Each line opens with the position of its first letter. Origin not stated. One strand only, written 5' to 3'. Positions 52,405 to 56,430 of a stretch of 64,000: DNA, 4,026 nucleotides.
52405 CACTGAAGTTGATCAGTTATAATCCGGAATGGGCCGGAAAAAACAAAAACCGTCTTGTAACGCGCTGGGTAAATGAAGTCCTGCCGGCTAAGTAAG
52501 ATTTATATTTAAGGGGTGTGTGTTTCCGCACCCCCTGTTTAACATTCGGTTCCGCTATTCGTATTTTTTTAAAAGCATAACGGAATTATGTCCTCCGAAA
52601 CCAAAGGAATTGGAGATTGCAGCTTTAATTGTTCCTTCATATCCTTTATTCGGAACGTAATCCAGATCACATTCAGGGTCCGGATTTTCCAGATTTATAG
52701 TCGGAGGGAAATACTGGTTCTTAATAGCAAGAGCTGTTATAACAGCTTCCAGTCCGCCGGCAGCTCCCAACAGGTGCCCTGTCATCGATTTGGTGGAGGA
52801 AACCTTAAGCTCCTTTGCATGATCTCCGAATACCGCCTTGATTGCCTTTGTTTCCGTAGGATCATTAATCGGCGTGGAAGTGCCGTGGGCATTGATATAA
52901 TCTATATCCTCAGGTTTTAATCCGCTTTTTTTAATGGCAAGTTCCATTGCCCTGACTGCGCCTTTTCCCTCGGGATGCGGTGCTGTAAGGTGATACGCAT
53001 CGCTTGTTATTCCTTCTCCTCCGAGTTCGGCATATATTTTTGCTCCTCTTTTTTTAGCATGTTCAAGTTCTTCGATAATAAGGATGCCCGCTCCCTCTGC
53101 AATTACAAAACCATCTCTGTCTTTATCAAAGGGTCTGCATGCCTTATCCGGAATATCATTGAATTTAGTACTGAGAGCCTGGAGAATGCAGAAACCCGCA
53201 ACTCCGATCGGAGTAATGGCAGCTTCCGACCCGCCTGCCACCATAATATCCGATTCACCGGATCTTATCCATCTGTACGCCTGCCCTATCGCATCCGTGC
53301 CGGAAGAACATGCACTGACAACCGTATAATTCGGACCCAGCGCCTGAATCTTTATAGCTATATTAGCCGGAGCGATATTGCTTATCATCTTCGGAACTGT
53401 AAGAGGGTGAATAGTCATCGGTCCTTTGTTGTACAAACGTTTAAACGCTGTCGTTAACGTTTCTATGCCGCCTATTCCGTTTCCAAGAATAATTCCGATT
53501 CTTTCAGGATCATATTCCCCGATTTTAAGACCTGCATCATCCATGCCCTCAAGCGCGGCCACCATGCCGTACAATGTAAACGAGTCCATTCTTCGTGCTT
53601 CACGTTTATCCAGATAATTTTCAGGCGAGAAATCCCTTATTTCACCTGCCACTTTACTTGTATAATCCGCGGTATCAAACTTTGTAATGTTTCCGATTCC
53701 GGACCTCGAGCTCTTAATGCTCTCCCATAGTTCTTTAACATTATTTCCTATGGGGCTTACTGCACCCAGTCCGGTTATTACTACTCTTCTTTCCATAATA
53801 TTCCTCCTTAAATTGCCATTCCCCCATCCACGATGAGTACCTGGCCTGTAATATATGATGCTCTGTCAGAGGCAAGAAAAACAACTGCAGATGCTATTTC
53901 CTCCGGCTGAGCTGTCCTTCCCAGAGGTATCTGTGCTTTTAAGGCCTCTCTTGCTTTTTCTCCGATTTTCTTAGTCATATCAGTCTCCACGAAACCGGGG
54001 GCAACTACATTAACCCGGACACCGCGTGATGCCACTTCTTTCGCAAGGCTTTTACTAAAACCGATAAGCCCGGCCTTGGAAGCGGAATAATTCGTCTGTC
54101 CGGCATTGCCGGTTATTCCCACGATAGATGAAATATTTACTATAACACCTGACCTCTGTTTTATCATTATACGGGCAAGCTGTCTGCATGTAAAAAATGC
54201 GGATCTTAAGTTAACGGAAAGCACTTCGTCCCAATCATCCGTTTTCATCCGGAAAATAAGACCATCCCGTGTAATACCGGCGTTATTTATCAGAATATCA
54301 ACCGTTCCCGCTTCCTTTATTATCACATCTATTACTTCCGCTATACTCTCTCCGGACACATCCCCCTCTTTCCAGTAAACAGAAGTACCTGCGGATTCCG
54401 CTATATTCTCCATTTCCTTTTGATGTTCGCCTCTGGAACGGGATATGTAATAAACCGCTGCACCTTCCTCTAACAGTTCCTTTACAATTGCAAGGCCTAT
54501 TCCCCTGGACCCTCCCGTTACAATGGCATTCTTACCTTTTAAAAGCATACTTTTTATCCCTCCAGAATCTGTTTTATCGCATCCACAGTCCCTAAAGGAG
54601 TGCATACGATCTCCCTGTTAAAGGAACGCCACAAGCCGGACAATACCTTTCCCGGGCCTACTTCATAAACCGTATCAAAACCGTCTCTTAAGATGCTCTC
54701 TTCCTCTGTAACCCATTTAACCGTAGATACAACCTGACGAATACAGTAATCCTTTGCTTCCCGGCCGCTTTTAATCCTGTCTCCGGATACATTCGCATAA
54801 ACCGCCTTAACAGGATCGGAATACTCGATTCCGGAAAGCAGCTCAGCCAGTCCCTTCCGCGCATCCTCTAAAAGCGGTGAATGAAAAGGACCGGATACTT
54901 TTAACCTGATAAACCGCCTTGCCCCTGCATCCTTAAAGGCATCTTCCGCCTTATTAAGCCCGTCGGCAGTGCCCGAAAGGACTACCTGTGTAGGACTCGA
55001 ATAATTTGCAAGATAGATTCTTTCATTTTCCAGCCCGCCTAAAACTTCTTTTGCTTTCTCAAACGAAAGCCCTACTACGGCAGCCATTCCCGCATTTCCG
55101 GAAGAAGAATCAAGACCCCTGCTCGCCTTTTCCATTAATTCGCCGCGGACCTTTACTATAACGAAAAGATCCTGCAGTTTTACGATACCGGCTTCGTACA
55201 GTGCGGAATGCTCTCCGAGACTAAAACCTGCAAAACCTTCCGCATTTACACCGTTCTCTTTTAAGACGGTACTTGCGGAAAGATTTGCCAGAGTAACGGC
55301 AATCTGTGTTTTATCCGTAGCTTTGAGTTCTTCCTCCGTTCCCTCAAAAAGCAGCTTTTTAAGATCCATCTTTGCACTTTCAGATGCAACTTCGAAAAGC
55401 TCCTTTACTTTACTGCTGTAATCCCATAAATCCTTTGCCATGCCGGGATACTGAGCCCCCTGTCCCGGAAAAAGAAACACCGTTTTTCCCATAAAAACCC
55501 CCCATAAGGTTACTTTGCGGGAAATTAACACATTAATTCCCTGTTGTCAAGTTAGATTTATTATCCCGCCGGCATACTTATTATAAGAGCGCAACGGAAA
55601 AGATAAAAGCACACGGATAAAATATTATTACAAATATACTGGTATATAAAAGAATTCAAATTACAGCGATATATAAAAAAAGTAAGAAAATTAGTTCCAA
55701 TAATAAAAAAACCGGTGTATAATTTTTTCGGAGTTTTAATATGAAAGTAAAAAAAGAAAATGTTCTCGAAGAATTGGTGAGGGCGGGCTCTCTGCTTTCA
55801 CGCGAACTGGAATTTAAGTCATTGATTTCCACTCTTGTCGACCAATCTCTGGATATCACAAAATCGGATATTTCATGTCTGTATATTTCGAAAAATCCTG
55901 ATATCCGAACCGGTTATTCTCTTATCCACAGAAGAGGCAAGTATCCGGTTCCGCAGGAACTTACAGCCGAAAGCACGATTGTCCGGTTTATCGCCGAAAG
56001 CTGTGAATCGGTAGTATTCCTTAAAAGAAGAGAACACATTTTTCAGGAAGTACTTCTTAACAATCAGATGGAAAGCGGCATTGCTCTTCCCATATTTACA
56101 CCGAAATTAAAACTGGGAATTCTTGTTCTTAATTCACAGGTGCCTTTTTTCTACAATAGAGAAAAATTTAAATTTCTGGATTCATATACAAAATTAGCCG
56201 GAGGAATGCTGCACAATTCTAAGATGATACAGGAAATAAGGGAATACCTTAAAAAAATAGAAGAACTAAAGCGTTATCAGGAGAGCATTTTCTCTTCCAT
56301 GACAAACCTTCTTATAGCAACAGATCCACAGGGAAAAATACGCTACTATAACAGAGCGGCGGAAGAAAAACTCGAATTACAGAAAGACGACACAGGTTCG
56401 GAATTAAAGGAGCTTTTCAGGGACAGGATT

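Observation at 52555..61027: Fatty-acid synthesis cluster interrupted and inverted by a GAF/PAS-cyclase and HEAT-repeat gene pair, with no acpP between fabG and fabF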

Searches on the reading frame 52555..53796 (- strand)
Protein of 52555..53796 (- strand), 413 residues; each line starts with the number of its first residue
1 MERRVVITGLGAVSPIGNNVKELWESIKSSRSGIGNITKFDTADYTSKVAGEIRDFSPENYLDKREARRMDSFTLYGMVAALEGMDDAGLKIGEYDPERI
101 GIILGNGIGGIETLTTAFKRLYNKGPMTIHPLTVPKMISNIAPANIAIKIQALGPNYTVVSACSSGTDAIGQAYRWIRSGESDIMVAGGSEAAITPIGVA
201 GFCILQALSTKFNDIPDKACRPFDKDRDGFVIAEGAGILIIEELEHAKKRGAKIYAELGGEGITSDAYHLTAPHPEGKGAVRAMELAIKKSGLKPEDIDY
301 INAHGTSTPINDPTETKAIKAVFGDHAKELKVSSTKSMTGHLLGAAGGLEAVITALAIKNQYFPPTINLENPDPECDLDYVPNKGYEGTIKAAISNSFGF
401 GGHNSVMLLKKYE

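Call 3: search_protein_families(library=pfam, proteins=[window:52555-53796:-])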
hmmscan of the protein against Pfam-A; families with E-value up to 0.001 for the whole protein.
window:52555-53796:- (413 aa): 3 families
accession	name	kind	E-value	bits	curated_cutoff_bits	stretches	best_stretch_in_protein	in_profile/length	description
PF00109.32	ketoacyl-synt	-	1.8e-56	192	20.8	1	3-247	2-252/252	Beta-ketoacyl synthase, N-terminal domain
PF02801.28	Ketoacyl-synt_C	-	4.8e-41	139.9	20.8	1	255-370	1-119/119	Beta-ketoacyl synthase, C-terminal domain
PF00108.29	Thiolase_N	-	3.1e-06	27.2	26.4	1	150-191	72-113/260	Thiolase, N-terminal domain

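Call 4: search_protein_families(library=ncbifam, proteins=[window:52555-53796:-])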
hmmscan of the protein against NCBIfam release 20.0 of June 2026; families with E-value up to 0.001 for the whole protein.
window:52555-53796:- (413 aa): 40 families (the best 25 are shown)
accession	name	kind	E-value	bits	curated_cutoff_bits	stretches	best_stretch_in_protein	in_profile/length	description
TIGR03150.1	fabF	equivalog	1.1e-188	627.1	493.75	1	3-410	1-407/407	beta-ketoacyl-ACP synthase II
NF005589.0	PRK07314.1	subfamily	7.3e-187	621.2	387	1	2-412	3-412/413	beta-ketoacyl-ACP synthase II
NF004970.0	PRK06333.1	subfamily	3e-161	537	525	1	2-413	3-423/424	beta-ketoacyl-ACP synthase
NF006434.0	PRK08722.1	equivalog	1.9e-139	465.1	759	1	2-411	3-413/414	beta-ketoacyl-ACP synthase II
NF006274.0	PRK08439.1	equivalog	3e-134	447.9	621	1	3-411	2-405/406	beta-ketoacyl-ACP synthase II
NF005935.0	PRK07967.1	equivalog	5.9e-110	367.9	630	1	3-413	2-405/406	beta-ketoacyl-ACP synthase I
NF005916.1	PRK07910.1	equivalog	4.5e-108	361.8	560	1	4-411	13-417/418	KasA/KasB family beta-ketoacyl-ACP synthase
NF006587.0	PRK09116.1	equivalog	4.6e-98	328.6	470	1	3-412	2-407/408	beta-ketoacyl-ACP synthase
NF005076.0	PRK06501.1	equivalog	3.1e-94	316.3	629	2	147-411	159-422/425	beta-ketoacyl-ACP synthase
NF006618.0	PRK09185.1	subfamily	8.4e-84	281.9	407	1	3-411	3-392/394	beta-ketoacyl-ACP synthase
NF005490.0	PRK07103.1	equivalog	6.2e-80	269.3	445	1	3-412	4-413/414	polyketide beta-ketoacyl:acyl carrier protein synthase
NF004618.0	PRK05952.1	equivalog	2.4e-76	257.1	455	1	4-412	3-383/384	beta-ketoacyl-ACP synthase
NF058662.1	cispenta_AmcF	equivalog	1.2e-69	235.1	325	1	5-410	2-368/369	cispentacin biosynthesis acyltransferase subunit AmcF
NF040607.1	mycolic_Pks13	equivalog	4.8e-48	163.5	2100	1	52-412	166-526/1680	polyketide synthase Pks13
NF045894.1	PKS_plus_SDR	equivalog_domain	2.3e-45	154.8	1740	1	64-405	81-420/1515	type I polyketide synthase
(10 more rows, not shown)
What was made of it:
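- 52555..53796 (-): fabF, beta-ketoacyl-ACP synthase II (413 aa). Last gene of the fabD-fabG-fabF unit. TIGR03150 627 bits, above the 494 cut-off (call 4).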

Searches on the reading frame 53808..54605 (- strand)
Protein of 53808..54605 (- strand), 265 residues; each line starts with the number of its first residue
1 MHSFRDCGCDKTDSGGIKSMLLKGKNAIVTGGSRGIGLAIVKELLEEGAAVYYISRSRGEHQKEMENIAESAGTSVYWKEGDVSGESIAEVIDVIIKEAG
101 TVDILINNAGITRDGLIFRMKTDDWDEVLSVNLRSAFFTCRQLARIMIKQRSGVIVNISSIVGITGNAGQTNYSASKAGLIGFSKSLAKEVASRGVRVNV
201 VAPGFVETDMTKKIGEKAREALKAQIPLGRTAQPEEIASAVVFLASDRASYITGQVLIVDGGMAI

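Call 3: search_protein_families(library=pfam, proteins=[window:53808-54605:-])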
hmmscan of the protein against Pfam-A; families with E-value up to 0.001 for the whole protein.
window:53808-54605:- (265 aa): 4 families
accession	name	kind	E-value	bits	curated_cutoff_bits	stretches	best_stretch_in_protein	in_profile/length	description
PF13561.12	adh_short_C2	-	4.8e-67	226.4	27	1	34-263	6-235/236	Enoyl-(Acyl carrier protein) reductase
PF00106.31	adh_short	-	2e-59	200.8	26.6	1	25-217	1-193/195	short chain dehydrogenase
PF08659.16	KR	-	3e-22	79.9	22.6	1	28-205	4-177/180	KR domain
PF23441.1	SDR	-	2.4e-09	37.4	27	1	176-263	166-255/258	SDR-like rossmann domain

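Call 4: search_protein_families(library=ncbifam, proteins=[window:53808-54605:-])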
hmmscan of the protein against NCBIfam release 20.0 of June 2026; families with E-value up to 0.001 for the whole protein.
window:53808-54605:- (265 aa): 238 families (the best 25 are shown)
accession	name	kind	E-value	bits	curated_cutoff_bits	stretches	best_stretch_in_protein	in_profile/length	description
TIGR01830.1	3oxo_ACP_reduc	equivalog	6.5e-97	323.9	297.75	1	27-264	1-239/239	3-oxoacyl-[acyl-carrier-protein] reductase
NF004197.0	PRK05653.1-1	equivalog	1e-94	316.8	332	1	19-264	2-247/249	3-oxoacyl-ACP reductase FabG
NF004199.0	PRK05653.1-4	equivalog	5.4e-87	291.4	301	1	21-264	2-246/247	3-oxoacyl-ACP reductase FabG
NF004198.0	PRK05653.1-3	equivalog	1e-78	264.3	296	1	20-265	3-248/248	3-oxoacyl-ACP reductase FabG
NF009466.0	PRK12826.1-2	subfamily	1.3e-78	263.9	222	1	25-264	4-245/248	3-oxoacyl-ACP reductase FabG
TIGR01829.1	AcAcCoA_reduct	subfamily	4.7e-77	258.9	302.1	1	27-263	3-240/242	acetoacetyl-CoA reductase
NF009464.0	PRK12824.1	subfamily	3.5e-74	249.6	269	1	25-263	3-242/245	3-oxoacyl-ACP reductase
NF009547.0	PRK12936.1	subfamily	7.4e-73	245.1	436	1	22-265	4-244/245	3-ketoacyl-(acyl-carrier-protein) reductase NodG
NF005559.1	PRK07231.1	subfamily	1.2e-69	234.6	215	1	22-264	2-248/249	glucose 1-dehydrogenase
NF053542.1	FlxB_rubin_SDR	equivalog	3.2e-68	230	340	1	25-263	1-239/239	flexirubin biosynthesis SDR family reductase FlxB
NF004200.0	PRK05653.1-5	equivalog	3.3e-66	223.3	273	1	25-264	3-242/242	3-oxoacyl-ACP reductase FabG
NF006070.0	PRK08213.1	subfamily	1.5e-65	221.3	279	1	21-265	9-258/259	gluconate 5-dehydrogenase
NF047420.2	EF_P_mod_YmfI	equivalog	1.2e-64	218.3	238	1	27-263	2-235/236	elongation factor P 5-aminopentanone reductase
NF052558.1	MBtsdlDhBudC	equivalog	6.9e-63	212.5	270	1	23-263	2-241/250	meso-2,3-butanediol dehydrogenase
NF009546.0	PRK12935.1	equivalog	5.2e-62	209.6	418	1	22-263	4-245/247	acetoacetyl-CoA reductase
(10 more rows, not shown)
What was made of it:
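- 53808..54548 (-): fabG, 3-oxoacyl-ACP reductase (246 aa from Met20; the ORF extends to 54605). It lies 11 nt upstream of fabF, with no acpP between them. TIGR01830 324 bits, above the 298 cut-off (call 4).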

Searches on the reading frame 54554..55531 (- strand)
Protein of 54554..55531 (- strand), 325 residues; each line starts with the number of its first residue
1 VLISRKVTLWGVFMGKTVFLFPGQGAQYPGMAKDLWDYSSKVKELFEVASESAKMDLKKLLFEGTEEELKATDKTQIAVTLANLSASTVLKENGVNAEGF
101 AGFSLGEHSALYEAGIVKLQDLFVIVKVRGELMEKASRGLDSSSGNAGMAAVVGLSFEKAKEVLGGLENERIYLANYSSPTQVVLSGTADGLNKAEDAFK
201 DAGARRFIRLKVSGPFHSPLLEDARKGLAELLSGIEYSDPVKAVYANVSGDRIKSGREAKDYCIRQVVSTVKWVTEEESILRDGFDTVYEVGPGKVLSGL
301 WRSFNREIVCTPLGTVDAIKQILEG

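Call 3: search_protein_families(library=pfam, proteins=[window:54554-55531:-])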
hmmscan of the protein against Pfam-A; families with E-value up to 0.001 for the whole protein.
window:54554-55531:- (325 aa): 1 family
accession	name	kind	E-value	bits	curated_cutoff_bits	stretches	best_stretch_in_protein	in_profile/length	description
PF00698.26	Acyl_transf_1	-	1.3e-29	104.2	32.7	1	18-296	1-270/319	Acyl transferase domain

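Call 4: search_protein_families(library=ncbifam, proteins=[window:54554-55531:-])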
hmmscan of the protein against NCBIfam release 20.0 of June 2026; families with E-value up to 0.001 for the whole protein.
window:54554-55531:- (325 aa): 8 families
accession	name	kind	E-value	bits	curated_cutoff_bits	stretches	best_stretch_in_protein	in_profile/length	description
TIGR00128.1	fabD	equivalog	1e-72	245.1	260.9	1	16-305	2-287/290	ACP S-malonyltransferase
TIGR03131.1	malonate_mdcH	equivalog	2.6e-56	191.2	297.9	1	18-322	2-293/297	malonate decarboxylase subunit epsilon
NF045894.1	PKS_plus_SDR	equivalog_domain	1.5e-44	152.1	1740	1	14-304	529-814/1515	type I polyketide synthase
TIGR02813.1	omega_3_PfaA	subfamily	5.1e-32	109.7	1010.1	1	14-300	578-875/2582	polyketide-type polyunsaturated fatty acid synthase PfaA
NF040607.1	mycolic_Pks13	equivalog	1e-20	72.9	2100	1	17-296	665-945/1680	polyketide synthase Pks13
NF037940.1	PKS_MbtD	equivalog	3.8e-19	68.3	1150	1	16-287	91-356/978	mycobactin polyketide synthase MbtD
NF037941.1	PKS_NbtC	equivalog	1.2e-14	53.3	1150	1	16-291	96-370/1027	nocobactin polyketide synthase NbtC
NF041183.1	Pks2_ls1_myc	equivalog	2.4e-11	41.3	2400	1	17-297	533-806/2086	sulfolipid-1 biosynthesis phthioceranic/hydroxyphthioceranic acid synthase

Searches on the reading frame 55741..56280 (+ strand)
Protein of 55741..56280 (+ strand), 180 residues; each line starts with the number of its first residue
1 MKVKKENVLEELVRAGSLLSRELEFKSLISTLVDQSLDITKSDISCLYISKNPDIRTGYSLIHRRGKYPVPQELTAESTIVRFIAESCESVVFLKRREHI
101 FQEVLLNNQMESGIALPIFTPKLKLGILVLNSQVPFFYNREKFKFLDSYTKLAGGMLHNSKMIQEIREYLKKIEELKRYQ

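Call 31: search_protein_families(library=pfam, proteins=[window:55741-56280:+], max_evalue=0.1)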
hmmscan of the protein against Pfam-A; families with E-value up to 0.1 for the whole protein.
window:55741-56280:+ (180 aa): 2 families
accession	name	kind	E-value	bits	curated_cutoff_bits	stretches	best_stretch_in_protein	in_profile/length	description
PF13492.12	GAF_3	-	0.0063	17.4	27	1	29-158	6-128/129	GAF domain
PF13185.12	GAF_2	-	0.046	14.4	28.6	1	24-154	3-132/136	GAF domain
